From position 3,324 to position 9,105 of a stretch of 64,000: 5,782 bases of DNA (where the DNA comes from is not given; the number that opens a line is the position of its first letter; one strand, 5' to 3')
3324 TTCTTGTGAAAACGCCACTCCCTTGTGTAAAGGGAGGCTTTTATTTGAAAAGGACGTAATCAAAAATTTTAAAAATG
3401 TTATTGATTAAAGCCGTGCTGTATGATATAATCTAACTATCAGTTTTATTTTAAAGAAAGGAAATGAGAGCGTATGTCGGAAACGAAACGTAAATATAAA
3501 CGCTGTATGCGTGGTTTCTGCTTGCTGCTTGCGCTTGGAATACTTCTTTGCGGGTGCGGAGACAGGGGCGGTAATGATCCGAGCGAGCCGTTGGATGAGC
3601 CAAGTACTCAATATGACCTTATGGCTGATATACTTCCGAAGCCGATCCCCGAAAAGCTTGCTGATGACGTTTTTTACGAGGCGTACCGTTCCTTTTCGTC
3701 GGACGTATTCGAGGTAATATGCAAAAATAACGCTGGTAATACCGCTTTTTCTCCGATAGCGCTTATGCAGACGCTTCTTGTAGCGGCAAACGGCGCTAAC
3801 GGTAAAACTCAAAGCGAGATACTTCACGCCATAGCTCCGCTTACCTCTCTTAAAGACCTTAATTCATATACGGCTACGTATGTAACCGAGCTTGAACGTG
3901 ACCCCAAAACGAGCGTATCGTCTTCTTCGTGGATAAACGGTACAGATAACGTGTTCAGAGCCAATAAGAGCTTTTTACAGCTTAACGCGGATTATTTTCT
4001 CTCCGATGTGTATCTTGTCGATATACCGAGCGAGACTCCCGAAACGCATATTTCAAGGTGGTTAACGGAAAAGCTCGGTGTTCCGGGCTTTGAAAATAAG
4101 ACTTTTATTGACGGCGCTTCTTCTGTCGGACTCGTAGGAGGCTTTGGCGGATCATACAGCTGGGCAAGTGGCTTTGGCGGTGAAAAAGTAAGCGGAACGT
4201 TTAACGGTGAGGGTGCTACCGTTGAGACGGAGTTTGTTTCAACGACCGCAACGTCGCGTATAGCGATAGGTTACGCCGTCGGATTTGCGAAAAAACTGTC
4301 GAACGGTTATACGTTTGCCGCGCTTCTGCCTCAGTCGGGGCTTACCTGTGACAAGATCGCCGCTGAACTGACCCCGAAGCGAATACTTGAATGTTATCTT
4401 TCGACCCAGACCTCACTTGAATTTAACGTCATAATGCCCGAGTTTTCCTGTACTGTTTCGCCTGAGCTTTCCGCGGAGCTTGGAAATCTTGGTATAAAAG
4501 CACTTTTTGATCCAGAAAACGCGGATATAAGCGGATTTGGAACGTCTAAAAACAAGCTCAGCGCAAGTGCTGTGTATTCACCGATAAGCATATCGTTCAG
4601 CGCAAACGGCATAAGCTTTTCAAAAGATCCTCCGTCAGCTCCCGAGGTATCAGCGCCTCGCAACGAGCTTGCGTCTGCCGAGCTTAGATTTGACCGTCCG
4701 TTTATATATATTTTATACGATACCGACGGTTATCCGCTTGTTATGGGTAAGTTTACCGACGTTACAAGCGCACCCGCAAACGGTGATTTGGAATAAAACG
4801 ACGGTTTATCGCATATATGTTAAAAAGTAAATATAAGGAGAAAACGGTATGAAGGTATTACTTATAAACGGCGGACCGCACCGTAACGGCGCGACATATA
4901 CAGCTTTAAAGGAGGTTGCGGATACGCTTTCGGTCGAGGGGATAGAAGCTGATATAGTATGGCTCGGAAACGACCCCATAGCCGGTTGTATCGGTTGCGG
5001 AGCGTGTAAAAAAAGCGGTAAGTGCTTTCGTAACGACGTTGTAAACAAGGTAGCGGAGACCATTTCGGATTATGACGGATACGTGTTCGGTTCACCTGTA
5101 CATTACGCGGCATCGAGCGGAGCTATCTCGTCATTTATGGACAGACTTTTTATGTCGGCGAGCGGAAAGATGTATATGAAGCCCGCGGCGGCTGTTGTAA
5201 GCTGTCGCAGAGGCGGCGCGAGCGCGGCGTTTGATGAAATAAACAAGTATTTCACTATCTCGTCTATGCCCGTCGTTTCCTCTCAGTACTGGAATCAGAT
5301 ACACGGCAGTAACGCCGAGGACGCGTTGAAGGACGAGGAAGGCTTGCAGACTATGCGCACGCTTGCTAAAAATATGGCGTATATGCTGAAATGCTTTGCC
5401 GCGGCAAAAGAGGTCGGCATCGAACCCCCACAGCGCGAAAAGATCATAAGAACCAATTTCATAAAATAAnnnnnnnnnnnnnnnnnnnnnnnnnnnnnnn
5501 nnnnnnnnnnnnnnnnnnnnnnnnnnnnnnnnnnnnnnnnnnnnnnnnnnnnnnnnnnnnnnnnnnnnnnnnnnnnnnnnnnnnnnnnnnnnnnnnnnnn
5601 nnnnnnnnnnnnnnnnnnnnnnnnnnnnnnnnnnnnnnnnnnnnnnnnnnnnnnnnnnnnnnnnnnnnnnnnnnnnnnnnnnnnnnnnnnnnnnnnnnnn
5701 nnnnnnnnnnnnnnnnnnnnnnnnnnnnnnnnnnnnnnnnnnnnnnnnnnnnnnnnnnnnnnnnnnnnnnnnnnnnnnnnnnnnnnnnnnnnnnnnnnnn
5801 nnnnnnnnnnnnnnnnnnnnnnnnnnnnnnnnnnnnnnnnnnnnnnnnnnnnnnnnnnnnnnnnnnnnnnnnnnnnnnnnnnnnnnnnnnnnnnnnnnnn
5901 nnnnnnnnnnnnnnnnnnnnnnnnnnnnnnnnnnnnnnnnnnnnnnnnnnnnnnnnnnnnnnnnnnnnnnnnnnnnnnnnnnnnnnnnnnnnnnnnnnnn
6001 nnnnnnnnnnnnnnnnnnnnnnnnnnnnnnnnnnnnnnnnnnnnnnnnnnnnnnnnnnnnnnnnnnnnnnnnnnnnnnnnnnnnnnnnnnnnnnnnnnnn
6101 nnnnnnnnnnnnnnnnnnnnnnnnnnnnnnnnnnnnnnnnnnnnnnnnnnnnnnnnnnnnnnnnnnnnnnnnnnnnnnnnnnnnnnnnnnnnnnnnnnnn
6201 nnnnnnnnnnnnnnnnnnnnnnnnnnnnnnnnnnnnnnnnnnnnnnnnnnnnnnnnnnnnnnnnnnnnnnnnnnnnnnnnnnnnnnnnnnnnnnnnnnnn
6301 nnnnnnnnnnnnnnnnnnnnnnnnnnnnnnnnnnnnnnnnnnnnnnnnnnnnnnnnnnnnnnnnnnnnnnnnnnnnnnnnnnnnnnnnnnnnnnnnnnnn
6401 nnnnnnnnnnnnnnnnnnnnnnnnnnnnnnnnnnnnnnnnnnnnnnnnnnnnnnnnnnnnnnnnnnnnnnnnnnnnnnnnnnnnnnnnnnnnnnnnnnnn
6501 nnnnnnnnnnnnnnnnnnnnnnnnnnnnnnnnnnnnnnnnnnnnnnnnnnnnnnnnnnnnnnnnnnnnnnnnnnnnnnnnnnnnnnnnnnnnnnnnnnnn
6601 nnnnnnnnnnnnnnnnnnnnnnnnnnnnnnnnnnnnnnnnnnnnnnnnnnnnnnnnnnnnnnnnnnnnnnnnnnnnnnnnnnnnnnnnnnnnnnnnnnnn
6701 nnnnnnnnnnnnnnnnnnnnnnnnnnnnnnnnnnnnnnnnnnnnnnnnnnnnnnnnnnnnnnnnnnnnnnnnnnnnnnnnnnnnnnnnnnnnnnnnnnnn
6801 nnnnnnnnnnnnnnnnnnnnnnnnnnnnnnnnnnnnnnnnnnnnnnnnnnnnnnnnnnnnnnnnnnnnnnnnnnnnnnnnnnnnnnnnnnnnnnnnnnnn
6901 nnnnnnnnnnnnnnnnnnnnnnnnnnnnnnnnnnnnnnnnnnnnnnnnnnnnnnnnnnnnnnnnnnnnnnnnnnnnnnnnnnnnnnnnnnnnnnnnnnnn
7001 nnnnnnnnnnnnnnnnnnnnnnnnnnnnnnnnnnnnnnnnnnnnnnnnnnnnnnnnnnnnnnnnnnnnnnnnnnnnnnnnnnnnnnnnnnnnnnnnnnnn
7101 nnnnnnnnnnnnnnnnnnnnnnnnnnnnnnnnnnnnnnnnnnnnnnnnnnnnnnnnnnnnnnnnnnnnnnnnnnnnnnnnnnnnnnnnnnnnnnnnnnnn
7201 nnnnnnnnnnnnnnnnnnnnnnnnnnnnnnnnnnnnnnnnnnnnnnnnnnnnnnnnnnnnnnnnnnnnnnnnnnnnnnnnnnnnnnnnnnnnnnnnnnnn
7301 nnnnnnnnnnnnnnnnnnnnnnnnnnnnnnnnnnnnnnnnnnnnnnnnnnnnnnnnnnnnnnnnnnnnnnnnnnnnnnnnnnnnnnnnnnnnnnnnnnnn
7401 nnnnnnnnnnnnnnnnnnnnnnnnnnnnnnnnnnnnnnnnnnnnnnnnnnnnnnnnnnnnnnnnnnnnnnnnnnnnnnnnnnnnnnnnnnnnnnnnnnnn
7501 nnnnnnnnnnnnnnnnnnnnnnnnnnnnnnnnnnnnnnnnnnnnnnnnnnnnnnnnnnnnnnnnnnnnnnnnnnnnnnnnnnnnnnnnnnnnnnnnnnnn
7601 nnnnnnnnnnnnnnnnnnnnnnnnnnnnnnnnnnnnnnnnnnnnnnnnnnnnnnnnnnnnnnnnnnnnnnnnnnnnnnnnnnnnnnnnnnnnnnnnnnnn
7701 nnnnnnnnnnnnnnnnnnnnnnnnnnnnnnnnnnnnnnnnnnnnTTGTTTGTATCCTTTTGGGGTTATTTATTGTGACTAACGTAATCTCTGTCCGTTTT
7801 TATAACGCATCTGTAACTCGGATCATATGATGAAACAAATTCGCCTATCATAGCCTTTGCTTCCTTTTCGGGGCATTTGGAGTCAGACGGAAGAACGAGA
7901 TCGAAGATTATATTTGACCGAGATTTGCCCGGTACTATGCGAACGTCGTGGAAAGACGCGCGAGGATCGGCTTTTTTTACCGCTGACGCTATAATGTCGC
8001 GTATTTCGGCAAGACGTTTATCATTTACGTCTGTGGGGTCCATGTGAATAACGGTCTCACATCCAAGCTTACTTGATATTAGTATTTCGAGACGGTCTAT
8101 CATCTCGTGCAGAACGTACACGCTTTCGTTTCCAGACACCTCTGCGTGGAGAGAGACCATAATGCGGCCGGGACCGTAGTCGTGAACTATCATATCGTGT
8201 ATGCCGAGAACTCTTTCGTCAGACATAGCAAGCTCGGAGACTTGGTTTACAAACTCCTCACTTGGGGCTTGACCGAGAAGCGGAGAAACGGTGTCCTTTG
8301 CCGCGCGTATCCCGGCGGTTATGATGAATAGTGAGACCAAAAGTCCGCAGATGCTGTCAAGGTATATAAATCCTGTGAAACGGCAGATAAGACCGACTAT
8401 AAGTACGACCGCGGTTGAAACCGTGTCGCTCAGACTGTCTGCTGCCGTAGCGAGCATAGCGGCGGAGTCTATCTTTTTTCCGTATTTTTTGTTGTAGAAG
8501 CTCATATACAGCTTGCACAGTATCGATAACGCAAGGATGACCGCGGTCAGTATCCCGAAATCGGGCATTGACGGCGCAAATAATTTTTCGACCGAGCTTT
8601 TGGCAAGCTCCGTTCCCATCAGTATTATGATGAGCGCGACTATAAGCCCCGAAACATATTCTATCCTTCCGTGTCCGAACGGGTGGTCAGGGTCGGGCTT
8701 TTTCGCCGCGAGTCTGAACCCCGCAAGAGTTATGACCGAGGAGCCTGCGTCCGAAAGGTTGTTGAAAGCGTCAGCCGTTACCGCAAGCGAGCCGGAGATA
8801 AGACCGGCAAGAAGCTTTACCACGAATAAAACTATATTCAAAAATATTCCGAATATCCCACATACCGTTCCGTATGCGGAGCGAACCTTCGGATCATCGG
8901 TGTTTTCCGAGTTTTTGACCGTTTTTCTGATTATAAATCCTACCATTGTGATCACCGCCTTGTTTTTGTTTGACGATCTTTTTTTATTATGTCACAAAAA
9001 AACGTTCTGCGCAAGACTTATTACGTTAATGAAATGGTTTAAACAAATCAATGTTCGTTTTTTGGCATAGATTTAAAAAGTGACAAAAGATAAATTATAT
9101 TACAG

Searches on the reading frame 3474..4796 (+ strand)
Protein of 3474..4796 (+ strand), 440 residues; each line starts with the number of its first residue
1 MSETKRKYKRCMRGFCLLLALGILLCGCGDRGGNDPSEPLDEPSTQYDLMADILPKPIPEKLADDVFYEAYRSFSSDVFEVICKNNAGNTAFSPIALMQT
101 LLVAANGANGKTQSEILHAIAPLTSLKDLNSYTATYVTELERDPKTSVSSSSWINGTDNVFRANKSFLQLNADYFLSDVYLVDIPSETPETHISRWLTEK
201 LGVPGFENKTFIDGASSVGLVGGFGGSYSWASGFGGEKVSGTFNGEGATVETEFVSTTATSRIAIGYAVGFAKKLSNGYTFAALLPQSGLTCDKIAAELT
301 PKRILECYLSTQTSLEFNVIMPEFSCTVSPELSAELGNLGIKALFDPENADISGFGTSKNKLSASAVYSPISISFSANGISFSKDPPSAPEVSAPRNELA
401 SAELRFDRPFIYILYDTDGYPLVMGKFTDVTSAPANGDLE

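Call 25: search_protein_families(library=pfam, max_evalue=0.00001, proteins=[window:3474-4796:+])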
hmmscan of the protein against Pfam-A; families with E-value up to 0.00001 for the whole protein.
window:3474-4796:+ (440 aa): 1 family
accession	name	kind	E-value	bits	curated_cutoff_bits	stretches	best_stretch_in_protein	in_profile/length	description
PF00079.25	Serpin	-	1.7e-30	106.9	27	1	70-429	2-369/370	Serpin (serine protease inhibitor)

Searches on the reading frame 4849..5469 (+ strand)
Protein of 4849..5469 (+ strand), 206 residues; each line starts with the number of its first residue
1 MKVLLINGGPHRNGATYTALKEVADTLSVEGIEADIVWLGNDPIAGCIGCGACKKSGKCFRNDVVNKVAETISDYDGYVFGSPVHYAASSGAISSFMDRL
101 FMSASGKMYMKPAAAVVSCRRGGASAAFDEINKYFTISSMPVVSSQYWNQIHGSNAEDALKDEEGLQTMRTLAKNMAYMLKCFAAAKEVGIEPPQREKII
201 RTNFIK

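Call 25: search_protein_families(library=pfam, max_evalue=0.00001, proteins=[window:4849-5469:+])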
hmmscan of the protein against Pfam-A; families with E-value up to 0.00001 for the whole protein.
window:4849-5469:+ (206 aa): 1 family
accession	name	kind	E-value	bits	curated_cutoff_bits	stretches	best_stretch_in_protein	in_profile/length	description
PF03358.20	FMN_red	-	3.6e-26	92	24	1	1-148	1-145/152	NADPH-dependent FMN reductase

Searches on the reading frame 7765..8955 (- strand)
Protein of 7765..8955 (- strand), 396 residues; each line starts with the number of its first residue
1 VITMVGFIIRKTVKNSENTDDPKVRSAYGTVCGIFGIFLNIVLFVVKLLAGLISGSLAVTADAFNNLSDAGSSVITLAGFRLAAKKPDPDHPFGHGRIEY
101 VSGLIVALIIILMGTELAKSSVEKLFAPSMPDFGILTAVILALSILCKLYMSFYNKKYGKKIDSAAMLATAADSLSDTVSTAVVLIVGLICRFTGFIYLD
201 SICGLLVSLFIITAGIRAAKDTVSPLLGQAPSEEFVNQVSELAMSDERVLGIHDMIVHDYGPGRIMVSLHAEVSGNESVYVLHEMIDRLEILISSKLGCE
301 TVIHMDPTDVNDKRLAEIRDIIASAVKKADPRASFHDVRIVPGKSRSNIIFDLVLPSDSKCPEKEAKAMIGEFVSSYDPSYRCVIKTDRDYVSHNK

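Call 25: search_protein_families(library=pfam, max_evalue=0.00001, proteins=[window:7765-8955:-])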
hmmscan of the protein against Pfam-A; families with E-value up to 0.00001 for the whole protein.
window:7765-8955:- (396 aa): 2 families
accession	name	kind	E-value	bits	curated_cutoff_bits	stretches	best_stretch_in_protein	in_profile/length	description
PF01545.26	Cation_efflux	-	4.3e-46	157.6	26.6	1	35-227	3-198/198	Cation efflux family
PF16916.11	ZT_dimer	-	3.3e-13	49.9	26.7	1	231-307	1-77/78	Dimerisation domain of Zinc Transporter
